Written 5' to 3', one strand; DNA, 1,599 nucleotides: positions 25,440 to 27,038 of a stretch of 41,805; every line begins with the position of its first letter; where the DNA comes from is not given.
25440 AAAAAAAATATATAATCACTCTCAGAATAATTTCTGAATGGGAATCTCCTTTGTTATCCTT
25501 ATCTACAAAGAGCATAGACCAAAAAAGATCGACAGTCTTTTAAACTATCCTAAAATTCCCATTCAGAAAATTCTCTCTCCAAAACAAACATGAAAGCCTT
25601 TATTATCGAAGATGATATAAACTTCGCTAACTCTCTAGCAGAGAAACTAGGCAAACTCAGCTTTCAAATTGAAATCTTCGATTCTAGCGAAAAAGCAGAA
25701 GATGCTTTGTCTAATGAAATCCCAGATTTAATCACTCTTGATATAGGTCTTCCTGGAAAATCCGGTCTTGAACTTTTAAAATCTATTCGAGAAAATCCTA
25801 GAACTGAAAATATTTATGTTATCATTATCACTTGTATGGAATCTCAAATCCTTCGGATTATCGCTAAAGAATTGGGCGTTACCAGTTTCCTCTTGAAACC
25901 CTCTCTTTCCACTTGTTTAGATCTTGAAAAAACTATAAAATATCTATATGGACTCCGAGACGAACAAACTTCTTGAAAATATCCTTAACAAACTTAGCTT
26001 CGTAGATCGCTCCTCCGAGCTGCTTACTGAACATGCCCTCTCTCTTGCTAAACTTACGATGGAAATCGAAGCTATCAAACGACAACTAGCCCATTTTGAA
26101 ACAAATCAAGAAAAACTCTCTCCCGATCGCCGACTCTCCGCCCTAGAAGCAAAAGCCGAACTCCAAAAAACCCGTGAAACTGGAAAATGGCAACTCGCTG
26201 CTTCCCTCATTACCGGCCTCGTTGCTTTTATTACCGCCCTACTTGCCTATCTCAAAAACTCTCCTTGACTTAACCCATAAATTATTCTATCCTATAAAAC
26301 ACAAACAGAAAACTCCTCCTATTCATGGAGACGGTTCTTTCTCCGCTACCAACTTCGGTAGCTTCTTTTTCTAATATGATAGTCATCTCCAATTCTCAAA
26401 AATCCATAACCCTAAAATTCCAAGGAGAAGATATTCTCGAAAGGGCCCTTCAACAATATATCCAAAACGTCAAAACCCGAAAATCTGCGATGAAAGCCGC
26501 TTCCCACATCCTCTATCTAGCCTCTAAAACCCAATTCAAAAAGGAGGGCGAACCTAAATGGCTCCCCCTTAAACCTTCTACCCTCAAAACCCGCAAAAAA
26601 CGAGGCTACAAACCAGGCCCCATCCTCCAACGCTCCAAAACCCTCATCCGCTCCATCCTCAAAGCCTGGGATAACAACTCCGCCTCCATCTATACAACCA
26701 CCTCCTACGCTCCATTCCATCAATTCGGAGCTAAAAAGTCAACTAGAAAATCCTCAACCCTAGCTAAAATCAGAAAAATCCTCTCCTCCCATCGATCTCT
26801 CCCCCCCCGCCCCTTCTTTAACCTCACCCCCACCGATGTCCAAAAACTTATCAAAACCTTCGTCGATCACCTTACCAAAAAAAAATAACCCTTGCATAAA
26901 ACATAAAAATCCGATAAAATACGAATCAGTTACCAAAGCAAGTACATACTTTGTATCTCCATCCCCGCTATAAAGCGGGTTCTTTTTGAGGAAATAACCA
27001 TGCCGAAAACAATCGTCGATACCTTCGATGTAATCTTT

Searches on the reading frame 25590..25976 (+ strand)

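Call 16: search_protein_families(library=pfam, proteins=[window:25590-25976:+], max_evalue=0.01)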
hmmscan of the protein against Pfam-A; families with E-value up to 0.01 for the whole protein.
window:25590-25976:+ (128 aa): 1 family
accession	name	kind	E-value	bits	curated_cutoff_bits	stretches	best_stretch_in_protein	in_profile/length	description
PF00072.30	Response_reg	-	1.1e-17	64.6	30.2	1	4-105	2-101/111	Response regulator receiver domain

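Call 17: search_protein_families(library=phrogs, proteins=[window:25590-25976:+], max_evalue=0.01)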
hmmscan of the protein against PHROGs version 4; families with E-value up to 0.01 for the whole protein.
window:25590-25976:+ (128 aa): 6 families
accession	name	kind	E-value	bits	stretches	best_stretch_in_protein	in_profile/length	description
phrog_731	-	unknown function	9.8e-18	65.3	1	1-105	2-104/227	-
phrog_5982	-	unknown function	9.9e-11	41.2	1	4-117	872-982/1030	-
phrog_8810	-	unknown function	1.7e-08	35.3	1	1-117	1-117/245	-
phrog_37855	-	unknown function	0.00026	21.1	1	2-106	7-116/278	-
phrog_20458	-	unknown function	0.0025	17.1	1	4-105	701-804/829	-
phrog_22245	-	unknown function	0.0044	17.2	1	36-107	41-111/349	-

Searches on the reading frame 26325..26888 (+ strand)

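Call 16: search_protein_families(library=pfam, proteins=[window:26325-26888:+], max_evalue=0.01)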
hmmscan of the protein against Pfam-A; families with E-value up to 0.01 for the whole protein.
window:26325-26888:+ (187 aa): 1 family
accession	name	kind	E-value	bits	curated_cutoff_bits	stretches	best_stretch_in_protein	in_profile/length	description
PF05069.18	Phage_tail_S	-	1.8e-16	60.8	24.3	1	38-183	6-147/148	Phage virion morphogenesis family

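Call 17: search_protein_families(library=phrogs, proteins=[window:26325-26888:+], max_evalue=0.01)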
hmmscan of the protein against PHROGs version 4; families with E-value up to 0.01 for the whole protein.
window:26325-26888:+ (187 aa): 2 families
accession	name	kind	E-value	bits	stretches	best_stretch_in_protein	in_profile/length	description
phrog_26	-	connector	1.8e-22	81.2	1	18-185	66-228/321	tail completion or Neck1 protein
phrog_5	-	connector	0.0023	18.8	1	27-165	90-186/239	tail completion or Neck1 protein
